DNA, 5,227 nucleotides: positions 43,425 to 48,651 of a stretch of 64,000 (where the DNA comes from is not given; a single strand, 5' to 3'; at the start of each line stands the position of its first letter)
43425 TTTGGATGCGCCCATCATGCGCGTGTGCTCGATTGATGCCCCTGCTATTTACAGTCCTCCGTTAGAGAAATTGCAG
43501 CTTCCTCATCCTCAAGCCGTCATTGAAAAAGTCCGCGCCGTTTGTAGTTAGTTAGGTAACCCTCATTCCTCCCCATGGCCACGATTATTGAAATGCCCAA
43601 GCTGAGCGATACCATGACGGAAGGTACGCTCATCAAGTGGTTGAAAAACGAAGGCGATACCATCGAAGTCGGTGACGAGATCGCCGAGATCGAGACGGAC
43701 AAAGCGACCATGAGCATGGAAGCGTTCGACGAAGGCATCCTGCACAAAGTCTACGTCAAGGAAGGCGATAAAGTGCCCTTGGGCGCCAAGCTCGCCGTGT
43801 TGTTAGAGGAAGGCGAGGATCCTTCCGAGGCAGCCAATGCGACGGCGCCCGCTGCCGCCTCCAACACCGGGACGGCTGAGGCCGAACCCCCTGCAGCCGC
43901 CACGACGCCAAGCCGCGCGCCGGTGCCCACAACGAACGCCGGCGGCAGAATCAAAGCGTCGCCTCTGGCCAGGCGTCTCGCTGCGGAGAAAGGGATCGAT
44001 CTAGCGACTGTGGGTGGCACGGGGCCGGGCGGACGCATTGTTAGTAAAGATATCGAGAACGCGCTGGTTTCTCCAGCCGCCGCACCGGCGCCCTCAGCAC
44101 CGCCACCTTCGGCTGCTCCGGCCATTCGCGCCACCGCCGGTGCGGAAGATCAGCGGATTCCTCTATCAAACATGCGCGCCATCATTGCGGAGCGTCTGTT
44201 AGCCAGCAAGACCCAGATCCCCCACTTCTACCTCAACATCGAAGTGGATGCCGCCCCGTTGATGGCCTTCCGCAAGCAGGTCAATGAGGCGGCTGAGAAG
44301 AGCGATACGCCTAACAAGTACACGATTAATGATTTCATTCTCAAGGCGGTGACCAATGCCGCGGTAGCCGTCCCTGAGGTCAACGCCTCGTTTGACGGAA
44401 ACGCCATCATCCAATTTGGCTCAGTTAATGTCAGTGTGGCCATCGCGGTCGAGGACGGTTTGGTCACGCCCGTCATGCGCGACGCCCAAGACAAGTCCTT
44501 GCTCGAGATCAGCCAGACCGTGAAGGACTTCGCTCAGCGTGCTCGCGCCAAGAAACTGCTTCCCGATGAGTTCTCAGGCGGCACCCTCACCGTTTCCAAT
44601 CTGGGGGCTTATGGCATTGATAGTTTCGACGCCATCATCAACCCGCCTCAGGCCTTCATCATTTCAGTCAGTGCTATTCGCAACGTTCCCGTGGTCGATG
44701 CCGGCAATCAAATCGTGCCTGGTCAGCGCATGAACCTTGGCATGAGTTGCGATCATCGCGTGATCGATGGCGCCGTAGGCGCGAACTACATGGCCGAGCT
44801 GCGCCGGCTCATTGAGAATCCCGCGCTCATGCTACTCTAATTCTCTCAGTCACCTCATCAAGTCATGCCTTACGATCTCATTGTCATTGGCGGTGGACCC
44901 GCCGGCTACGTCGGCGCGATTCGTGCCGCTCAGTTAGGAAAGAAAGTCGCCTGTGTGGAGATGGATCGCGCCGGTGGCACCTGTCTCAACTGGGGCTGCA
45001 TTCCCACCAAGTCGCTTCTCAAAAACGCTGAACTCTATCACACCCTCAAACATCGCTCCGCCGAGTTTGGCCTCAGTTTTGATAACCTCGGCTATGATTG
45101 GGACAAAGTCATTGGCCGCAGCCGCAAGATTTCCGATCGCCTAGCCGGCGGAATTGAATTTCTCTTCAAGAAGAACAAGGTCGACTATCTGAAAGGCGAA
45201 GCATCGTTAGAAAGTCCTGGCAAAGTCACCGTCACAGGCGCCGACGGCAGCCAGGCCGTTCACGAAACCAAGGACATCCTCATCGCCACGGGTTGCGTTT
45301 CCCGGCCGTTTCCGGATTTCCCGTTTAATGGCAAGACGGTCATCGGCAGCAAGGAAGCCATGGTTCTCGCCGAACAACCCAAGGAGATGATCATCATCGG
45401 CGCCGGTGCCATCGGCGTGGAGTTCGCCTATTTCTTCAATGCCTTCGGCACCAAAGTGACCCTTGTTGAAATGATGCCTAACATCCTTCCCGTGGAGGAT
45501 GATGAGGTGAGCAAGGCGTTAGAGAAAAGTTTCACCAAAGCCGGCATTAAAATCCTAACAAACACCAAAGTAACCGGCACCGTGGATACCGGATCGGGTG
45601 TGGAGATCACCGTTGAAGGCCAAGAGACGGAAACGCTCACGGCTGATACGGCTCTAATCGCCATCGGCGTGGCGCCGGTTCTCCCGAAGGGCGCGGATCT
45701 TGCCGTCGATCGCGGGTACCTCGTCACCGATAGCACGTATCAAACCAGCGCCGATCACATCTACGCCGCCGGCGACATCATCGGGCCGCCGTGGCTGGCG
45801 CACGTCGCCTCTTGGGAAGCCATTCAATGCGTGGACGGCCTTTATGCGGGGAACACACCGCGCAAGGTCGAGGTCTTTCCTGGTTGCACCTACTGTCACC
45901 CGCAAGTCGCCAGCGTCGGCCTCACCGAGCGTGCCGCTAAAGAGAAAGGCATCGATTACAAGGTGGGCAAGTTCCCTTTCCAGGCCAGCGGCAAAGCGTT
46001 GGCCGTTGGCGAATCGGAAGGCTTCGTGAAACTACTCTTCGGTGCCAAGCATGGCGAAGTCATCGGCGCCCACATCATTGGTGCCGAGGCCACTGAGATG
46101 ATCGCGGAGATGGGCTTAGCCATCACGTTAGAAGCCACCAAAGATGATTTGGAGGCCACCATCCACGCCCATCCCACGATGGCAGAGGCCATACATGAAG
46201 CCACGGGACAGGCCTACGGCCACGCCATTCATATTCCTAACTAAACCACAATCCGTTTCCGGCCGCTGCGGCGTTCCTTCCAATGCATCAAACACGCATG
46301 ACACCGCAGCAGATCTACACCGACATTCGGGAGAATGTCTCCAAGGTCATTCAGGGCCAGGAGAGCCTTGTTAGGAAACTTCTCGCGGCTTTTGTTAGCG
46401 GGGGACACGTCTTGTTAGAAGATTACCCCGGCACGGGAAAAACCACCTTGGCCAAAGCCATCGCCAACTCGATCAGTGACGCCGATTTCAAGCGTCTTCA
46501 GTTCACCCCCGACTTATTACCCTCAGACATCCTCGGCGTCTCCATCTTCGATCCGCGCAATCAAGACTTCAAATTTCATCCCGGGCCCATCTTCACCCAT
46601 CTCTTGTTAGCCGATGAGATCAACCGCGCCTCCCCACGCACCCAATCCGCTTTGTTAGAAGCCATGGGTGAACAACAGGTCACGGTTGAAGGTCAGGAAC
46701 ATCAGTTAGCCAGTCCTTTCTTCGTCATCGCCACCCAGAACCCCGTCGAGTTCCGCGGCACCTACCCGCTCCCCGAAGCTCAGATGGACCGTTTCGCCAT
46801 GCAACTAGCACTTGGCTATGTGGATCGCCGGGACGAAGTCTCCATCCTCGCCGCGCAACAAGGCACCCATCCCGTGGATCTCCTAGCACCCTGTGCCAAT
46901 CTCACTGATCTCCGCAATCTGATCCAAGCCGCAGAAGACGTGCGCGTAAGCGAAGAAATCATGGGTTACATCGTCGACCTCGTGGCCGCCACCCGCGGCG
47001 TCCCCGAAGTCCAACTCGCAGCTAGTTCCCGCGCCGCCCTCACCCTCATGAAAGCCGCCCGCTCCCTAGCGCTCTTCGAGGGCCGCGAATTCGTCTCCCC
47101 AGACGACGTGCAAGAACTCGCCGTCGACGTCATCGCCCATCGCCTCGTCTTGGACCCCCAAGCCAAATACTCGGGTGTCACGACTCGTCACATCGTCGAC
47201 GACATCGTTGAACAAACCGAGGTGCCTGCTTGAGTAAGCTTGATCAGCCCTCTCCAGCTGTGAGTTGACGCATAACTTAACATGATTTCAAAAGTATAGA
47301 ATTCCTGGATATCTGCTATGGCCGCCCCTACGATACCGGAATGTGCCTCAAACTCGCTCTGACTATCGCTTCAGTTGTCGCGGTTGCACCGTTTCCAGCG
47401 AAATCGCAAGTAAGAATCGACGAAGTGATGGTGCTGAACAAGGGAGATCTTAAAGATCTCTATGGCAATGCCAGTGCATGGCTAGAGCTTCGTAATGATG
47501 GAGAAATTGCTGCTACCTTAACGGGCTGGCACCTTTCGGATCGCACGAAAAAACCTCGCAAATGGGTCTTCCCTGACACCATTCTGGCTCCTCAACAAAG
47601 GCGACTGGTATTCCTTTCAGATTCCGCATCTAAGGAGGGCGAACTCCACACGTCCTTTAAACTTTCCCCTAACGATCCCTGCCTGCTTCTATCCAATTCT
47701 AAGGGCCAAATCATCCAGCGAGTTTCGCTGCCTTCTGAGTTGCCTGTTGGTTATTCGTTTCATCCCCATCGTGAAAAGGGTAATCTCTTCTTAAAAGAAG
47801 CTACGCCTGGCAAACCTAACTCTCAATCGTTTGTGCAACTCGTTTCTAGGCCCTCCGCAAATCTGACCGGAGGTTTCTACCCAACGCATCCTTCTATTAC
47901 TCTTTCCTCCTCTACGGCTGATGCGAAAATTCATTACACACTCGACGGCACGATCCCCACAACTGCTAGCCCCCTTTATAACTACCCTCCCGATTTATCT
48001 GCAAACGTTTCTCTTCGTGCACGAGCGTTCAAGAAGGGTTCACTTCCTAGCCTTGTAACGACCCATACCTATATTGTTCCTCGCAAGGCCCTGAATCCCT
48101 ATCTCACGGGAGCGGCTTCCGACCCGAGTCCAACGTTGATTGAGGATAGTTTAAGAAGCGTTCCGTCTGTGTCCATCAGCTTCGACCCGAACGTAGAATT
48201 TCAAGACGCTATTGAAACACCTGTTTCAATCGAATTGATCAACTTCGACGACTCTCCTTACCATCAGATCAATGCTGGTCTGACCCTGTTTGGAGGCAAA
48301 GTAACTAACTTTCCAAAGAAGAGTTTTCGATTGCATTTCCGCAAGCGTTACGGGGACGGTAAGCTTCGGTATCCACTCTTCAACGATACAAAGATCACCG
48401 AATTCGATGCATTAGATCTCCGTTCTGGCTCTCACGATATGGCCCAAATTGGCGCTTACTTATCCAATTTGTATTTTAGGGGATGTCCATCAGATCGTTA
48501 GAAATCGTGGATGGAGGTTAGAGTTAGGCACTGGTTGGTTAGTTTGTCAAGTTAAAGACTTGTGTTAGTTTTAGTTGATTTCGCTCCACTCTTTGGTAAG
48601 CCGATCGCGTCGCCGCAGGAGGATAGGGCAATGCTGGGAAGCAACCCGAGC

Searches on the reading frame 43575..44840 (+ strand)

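Call 42: search_protein_families(library=pfam, proteins=[window:43575-44840:+], max_evalue=0.001)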
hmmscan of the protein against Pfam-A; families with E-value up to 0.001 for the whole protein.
window:43575-44840:+ (421 aa): 3 families
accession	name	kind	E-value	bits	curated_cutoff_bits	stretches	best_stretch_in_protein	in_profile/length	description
PF00198.28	2-oxoacid_dh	-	3.2e-82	275.9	23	1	191-421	3-232/232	2-oxoacid dehydrogenases acyltransferase (catalytic domain)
PF00364.28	Biotin_lipoyl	-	2.3e-18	66.2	22.1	1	5-76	3-73/73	Biotin-requiring enzyme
PF02817.22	E3_binding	-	1.9e-16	60.4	23.7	1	126-161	1-36/36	e3 binding domain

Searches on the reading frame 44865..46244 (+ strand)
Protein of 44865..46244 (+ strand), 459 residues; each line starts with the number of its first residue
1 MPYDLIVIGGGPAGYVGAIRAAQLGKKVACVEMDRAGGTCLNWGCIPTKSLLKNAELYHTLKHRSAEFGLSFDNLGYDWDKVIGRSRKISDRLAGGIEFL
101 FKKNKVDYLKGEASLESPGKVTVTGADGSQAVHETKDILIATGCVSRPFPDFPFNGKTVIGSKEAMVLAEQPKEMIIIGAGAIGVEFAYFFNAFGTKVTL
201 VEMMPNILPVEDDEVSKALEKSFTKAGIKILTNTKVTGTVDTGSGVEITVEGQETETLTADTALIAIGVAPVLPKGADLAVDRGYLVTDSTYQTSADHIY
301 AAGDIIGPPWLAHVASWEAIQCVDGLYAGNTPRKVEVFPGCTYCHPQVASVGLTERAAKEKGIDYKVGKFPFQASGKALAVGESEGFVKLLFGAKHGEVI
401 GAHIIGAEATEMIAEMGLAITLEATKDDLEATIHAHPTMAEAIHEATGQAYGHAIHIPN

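Call 42: search_protein_families(library=pfam, proteins=[window:44865-46244:+], max_evalue=0.001)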
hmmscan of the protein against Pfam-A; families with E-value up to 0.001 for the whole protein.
window:44865-46244:+ (459 aa): 14 families
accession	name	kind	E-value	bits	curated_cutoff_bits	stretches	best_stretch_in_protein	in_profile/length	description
PF07992.20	Pyr_redox_2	-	6.7e-68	229.7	26.1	1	3-319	1-291/291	Pyridine nucleotide-disulphide oxidoreductase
PF02852.28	Pyr_redox_dim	-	1.1e-39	135.4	25.3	1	339-446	2-109/110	Pyridine nucleotide-disulphide oxidoreductase, dimerisation domain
PF00070.33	Pyr_redox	-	2.2e-27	95.8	22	1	175-251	2-80/82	Pyridine nucleotide-disulphide oxidoreductase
PF01266.30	DAO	-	7.9e-11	42.5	27.9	0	4-49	1-49/353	FAD dependent oxidoreductase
PF13738.12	Pyr_redox_3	-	4.6e-10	39.7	30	1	129-303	119-305/305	Pyridine nucleotide-disulphide oxidoreductase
PF03486.20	HI0933_like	-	7.3e-10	39.1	50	1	4-36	2-34/244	HI0933-like protein Rossmann domain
PF01134.28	GIDA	-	8.6e-10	38.7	22.1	1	4-62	1-57/391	Glucose inhibited division protein A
PF12831.13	FAD_oxidored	-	1.3e-07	31.7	27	1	4-38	1-36/416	FAD dependent oxidoreductase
PF00890.30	FAD_binding_2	-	2e-07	31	20.4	1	4-38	1-35/414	FAD binding domain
PF13450.12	NAD_binding_8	-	2.2e-06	28.3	21.9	0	7-42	1-37/68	NAD(P)-binding Rossmann-like domain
PF13434.12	Lys_Orn_oxgnase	-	9.1e-05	22.2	21.3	0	117-214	130-232/339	L-lysine 6-monooxygenase/L-ornithine 5-monooxygenase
PF01494.25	FAD_binding_3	-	0.00022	21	22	0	4-33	3-32/349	FAD binding domain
PF02737.24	3HCDH_N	-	0.00027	21.3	22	1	177-240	4-67/180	3-hydroxyacyl-CoA dehydrogenase, NAD binding domain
PF03721.20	UDPG_MGDP_dh_N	-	0.0003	20.9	27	0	6-47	4-45/187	UDP-glucose/GDP-mannose dehydrogenase family, NAD binding domain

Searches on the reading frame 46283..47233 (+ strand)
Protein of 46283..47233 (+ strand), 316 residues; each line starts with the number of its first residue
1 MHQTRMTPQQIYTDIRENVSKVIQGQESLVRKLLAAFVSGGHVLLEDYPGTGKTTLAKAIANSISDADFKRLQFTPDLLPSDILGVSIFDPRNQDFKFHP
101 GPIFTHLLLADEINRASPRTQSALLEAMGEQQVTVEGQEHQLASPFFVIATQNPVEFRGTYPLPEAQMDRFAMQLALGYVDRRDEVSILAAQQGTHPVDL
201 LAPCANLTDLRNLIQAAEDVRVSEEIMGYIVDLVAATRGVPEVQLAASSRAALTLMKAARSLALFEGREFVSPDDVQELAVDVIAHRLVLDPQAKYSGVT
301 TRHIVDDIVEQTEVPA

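Call 42: search_protein_families(library=pfam, proteins=[window:46283-47233:+], max_evalue=0.001)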
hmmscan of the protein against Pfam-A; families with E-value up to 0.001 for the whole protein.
window:46283-47233:+ (316 aa): 10 families
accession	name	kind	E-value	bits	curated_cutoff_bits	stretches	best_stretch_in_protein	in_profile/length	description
PF07726.17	AAA_3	-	2e-62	209.3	27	1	42-173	1-131/131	ATPase family associated with various cellular activities (AAA)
PF17863.7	AAA_lid_2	-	2.5e-22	78.8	22.7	1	236-308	2-74/74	AAA lid domain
PF07728.20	AAA_5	-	1e-12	48.7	22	1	42-171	1-139/139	AAA domain (dynein-related subfamily)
PF00004.35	AAA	-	1e-06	29.6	21.2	1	47-175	5-127/131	ATPase family associated with various cellular activities (AAA)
PF20030.5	bpMoxR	-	8.1e-06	25.5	27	1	15-191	6-180/205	MoxR domain in the MoxR-vWA-beta-propeller ternary systems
PF00158.32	Sigma54_activat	-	2.1e-05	24.7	20.2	1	29-153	11-142/168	Sigma-54 interaction domain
PF01078.27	Mg_chelatase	-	2.3e-05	24.3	20.3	0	22-66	4-48/207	Magnesium chelatase, subunit ChlI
PF00493.29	MCM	-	0.00013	21.6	23.3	1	38-156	55-175/224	MCM P-loop domain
PF13604.12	AAA_30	-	0.00014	22.1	27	0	24-72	4-50/191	AAA domain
PF05496.18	RuvB_N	-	0.0002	21.6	27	0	41-65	34-58/159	Holliday junction DNA helicase RuvB P-loop domain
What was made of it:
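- On MoxR family proper (AAA_3): The window's real MoxR at 46283-47233 scores 209 bits on AAA_3 and 79 bits on AAA_lid_2 (call 42).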

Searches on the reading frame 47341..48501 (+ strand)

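Call 42: search_protein_families(library=pfam, proteins=[window:47341-48501:+], max_evalue=0.001)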
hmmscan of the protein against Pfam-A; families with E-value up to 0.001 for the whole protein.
window:47341-48501:+ (386 aa): 3 families
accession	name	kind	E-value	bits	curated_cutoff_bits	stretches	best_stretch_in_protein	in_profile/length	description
PF13290.12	CHB_HEX_C_1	-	3.5e-16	59.3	22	1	176-241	2-67/67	Chitobiase/beta-hexosaminidase C-terminal domain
PF13287.12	Fn3_assoc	-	1.2e-14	54.6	23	1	186-244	1-59/59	Fn3 associated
PF00932.25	LTD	-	4.4e-11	43.6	34.3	1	19-129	3-106/109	Lamin Tail Domain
